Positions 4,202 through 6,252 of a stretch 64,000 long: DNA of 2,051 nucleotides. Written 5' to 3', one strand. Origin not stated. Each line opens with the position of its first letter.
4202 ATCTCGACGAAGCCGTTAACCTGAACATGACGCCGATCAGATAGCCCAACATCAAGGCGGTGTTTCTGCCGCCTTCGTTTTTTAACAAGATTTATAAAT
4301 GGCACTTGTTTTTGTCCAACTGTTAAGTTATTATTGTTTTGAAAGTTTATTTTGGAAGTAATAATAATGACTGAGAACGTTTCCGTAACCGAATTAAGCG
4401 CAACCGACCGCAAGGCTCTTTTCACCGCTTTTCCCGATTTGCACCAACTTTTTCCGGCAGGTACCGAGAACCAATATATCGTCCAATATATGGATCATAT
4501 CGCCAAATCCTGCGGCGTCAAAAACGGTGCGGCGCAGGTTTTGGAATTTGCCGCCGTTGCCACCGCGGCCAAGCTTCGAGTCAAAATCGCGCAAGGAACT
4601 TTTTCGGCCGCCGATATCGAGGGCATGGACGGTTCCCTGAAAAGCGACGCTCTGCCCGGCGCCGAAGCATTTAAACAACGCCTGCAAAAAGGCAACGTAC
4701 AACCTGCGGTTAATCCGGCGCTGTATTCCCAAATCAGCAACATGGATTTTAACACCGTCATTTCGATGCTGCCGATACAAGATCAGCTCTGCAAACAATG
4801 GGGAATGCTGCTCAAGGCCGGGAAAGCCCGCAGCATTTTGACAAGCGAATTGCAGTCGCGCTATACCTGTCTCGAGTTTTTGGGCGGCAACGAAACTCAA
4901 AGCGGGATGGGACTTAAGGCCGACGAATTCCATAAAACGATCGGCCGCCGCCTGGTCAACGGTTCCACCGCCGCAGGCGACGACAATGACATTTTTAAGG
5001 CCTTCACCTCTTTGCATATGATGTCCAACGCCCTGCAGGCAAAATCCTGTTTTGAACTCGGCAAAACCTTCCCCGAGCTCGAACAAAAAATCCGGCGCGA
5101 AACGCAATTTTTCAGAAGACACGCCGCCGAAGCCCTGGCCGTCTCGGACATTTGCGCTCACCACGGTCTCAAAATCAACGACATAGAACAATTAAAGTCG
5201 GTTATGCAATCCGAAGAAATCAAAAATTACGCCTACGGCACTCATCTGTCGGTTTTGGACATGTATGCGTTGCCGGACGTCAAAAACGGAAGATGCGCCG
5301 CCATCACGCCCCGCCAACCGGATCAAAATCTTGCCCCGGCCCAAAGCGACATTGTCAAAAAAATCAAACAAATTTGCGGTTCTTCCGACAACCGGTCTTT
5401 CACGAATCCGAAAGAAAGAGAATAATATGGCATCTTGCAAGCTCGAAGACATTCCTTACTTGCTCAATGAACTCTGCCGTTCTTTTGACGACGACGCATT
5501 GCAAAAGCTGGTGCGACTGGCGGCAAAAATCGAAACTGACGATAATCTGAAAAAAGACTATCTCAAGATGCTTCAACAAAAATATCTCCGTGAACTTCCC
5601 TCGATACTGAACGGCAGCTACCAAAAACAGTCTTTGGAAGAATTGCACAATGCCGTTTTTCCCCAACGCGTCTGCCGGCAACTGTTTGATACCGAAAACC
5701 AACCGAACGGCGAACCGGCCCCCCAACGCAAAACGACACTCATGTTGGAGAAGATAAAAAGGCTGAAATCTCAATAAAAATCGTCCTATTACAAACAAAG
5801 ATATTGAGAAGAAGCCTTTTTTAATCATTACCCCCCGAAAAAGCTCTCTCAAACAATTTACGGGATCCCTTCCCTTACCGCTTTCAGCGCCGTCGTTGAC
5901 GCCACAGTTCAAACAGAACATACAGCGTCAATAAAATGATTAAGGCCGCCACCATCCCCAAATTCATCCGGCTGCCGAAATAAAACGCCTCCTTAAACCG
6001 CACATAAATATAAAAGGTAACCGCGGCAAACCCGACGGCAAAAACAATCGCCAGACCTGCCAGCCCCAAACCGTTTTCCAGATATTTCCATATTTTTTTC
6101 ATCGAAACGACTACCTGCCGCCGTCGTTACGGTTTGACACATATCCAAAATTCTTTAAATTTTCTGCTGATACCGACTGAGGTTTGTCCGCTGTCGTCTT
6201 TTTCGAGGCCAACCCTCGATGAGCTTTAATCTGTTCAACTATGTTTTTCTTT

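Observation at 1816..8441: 6.6 kb block of orphan genes inserted between tRNA-Trp and secE-nusG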

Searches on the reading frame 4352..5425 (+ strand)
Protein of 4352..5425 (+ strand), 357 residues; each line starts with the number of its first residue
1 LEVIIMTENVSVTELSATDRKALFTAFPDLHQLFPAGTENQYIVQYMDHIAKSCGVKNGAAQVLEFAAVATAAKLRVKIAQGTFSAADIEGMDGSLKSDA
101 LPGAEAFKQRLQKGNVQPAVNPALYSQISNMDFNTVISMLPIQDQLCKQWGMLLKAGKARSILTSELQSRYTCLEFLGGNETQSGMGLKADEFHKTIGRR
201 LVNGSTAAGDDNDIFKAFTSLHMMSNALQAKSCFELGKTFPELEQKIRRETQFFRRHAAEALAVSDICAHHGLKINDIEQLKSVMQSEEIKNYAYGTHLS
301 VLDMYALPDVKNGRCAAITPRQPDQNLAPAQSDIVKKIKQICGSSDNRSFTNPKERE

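Call 4: search_protein_families(library=pfam, proteins=[window:4352-5425:+], max_evalue=1)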
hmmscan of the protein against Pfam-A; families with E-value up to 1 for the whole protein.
window:4352-5425:+ (357 aa): 1 family
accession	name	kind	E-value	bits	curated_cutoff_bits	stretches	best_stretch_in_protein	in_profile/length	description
PF22365.1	PfNDH2_hel_ins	-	0.12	12.8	27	1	212-244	4-35/65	PfNDH2 helical insertion domain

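Call 5: search_protein_families(library=ncbifam, proteins=[window:4352-5425:+], max_evalue=1)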
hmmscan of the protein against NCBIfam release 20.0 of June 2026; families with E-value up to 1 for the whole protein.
window:4352-5425:+ (357 aa): 0 families

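Call 53: find_homologous_proteins(query=window:4367-5425:+, max_evalue=0.001)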
Query window:4367-5425:+ (352 aa): 5 proteins with E <= 0.001 among 3378 candidates.
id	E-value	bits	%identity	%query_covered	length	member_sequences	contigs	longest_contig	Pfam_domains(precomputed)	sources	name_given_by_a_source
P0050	1.1e-229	779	100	100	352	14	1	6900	-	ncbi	-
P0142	5.7e-205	698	89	100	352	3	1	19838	-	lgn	-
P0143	1.9e-195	667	85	100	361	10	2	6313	-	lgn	-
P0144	1.3e-69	253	45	88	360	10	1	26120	-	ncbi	-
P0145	9.1e-68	247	44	86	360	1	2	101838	-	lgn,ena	-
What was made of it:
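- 4367..5425 (+): o352: first gene of a conserved two-gene module. Function unknown. Only 5 homologue clusters (call 53).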

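Call 55: search_protein_families(library=phrogs, proteins=[window:4367-5425:+], max_evalue=0.01)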
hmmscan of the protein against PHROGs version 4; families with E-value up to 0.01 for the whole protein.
window:4367-5425:+ (352 aa): 1 family
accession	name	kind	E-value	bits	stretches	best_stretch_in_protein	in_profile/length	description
phrog_34783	-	unknown function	0.0058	18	0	53-102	26-75/103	-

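Call 56: search_protein_families(library=padloc, proteins=[window:4367-5425:+], max_evalue=0.01)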
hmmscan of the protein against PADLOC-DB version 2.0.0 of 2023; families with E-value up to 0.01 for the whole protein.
window:4367-5425:+ (352 aa): 0 families

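Call 72: find_encoding_contigs(protein=P0145, flank=9000, max_places=1)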
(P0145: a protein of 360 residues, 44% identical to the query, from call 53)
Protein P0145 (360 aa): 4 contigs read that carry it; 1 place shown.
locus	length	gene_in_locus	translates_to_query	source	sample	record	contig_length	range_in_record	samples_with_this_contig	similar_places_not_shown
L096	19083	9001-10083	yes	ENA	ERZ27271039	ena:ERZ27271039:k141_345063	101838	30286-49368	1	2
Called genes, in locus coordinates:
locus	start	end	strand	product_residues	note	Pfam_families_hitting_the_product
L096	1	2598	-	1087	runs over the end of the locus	PF00176:SNF2-rel_dom, PF04851:ResIII, PF00271:Helicase_C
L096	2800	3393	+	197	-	PF00239:Resolvase, PF02796:HTH_7 (weak)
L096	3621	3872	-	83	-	-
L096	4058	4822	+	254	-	-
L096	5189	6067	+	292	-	-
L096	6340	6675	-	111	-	PF01638:HxlR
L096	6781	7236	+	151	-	PF12893:Lumazine_bd_2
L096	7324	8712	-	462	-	PF00209:SNF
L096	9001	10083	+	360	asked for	-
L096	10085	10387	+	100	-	-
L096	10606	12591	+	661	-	-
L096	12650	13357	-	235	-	-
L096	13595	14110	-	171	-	PF00583:Acetyltransf_1, PF13673:Acetyltransf_10 (faint), PF13508:Acetyltransf_7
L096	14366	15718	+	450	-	PF01554:MatE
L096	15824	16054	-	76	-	-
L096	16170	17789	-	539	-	-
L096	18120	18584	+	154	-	PF00572:Ribosomal_L13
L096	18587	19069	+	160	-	PF00380:Ribosomal_S9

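Call 87: search_solved_structures(query=window:4367-5425:+, max_evalue=1)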
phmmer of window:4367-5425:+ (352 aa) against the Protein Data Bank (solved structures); distinct sequences matched with E-value up to 1: 1.
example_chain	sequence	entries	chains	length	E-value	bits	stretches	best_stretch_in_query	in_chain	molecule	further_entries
8uur_A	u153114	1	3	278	0.88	12.3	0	86-126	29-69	AfpX13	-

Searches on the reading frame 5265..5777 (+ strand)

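Call 4: search_protein_families(library=pfam, proteins=[window:5265-5777:+], max_evalue=1)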
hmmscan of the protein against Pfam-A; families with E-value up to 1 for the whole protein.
window:5265-5777:+ (170 aa): 1 family
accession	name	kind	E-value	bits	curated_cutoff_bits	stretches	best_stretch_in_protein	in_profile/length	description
PF02058.20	Guanylin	-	0.18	12.6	25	1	46-91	30-72/88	Guanylin precursor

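Call 5: search_protein_families(library=ncbifam, proteins=[window:5265-5777:+], max_evalue=1)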
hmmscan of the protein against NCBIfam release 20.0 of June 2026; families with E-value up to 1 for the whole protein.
window:5265-5777:+ (170 aa): 0 families

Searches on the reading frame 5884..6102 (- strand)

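Call 4: search_protein_families(library=pfam, proteins=[window:5884-6102:-], max_evalue=1)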
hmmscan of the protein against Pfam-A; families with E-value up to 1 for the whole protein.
window:5884-6102:- (72 aa): 7 families
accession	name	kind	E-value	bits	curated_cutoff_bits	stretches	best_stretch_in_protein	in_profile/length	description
PF03988.17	DUF347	-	0.01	16.5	28.2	1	11-34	25-48/52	Repeat of Unknown Function (DUF347)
PF12669.12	FeoB_associated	-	0.076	13.7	27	0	51-71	5-25/44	FeoB-associated Cys-rich membrane protein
PF10039.14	DUF2275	-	0.16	12.5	24.6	1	3-52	28-69/210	Predicted integral membrane protein (DUF2275)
PF00746.26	Gram_pos_anchor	-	0.17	12.3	20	0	45-68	16-39/43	LPXTG cell wall anchor motif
PF02355.23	SecD_SecF_C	-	0.25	11.2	20.5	1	20-65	34-79/189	Protein export membrane protein SecD/SecF, C-terminal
PF11712.13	Vma12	-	0.37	11.2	25.5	1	19-60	81-122/137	Endoplasmic reticulum-based factor for assembly of V-ATPase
PF11190.13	DUF2976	-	0.48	10.8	28.2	1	1-63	16-81/87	Protein of unknown function (DUF2976)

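Call 5: search_protein_families(library=ncbifam, proteins=[window:5884-6102:-], max_evalue=1)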
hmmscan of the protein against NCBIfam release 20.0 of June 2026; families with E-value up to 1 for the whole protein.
window:5884-6102:- (72 aa): 5 families
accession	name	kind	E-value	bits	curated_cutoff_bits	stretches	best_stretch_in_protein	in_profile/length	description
TIGR00966.2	transloc_SecF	equivalog_domain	0.16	11.4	160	1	21-65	130-172/279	protein translocase subunit SecF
NF011315.0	PRK14726.1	equivalog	0.23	9.4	1249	1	19-65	676-720/855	protein translocase subunit SecDF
NF033218.1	anchor_AmaP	equivalog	0.51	10.1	55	1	1-67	1-70/166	alkaline shock response membrane anchor protein AmaP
NF037998.2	RND_1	equivalog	0.57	7.7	400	1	17-65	959-1005/1237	protein translocase SecDF, variant type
TIGR03745.1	conj_TIGR03745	hypoth_equivalog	0.59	10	52.5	0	1-41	33-72/105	TIGR03745 family integrating conjugative element membrane protein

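Call 55: search_protein_families(library=phrogs, proteins=[window:5884-6102:-], max_evalue=0.01)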
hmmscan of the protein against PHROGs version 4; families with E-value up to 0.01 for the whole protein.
window:5884-6102:- (72 aa): 0 families

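Call 56: search_protein_families(library=padloc, proteins=[window:5884-6102:-], max_evalue=0.01)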
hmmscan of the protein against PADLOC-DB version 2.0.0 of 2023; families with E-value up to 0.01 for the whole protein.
window:5884-6102:- (72 aa): 0 families
